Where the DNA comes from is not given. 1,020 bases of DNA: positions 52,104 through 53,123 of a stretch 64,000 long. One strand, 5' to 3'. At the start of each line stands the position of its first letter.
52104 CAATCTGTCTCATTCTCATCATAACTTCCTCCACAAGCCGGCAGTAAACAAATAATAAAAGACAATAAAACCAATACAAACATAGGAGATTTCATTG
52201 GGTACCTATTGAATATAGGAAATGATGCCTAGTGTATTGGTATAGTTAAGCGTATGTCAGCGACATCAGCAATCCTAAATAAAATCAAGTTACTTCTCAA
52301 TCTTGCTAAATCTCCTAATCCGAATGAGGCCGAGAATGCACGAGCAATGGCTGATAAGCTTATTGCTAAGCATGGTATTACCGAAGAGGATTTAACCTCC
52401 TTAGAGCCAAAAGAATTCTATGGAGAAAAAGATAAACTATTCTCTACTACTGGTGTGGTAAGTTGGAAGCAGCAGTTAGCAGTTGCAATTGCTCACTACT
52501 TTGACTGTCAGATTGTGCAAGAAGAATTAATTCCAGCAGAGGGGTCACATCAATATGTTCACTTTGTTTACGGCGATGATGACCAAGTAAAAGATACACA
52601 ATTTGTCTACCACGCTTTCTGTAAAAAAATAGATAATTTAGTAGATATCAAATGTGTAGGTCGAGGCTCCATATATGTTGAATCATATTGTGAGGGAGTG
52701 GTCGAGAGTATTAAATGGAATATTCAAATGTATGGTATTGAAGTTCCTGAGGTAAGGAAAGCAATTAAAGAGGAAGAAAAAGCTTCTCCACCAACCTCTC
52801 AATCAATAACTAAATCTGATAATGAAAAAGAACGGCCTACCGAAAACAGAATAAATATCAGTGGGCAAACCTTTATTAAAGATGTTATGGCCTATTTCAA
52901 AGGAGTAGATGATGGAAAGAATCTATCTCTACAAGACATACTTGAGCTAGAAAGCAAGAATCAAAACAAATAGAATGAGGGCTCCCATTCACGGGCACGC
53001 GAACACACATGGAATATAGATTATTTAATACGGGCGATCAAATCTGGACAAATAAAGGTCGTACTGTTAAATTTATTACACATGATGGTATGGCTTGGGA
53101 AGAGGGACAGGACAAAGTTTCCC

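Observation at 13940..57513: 31 co-oriented copies of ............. marking gene boundaries, with a density gradient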

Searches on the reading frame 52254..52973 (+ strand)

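Call 11: search_protein_families(library=phrogs, proteins=[window:52254-52973:+], max_evalue=0.001)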
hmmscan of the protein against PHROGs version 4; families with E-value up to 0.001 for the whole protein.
window:52254-52973:+ (239 aa): 1 family
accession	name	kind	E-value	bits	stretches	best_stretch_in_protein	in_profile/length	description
phrog_421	-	unknown function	7.5e-28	98.6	1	1-231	3-231/241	unknown function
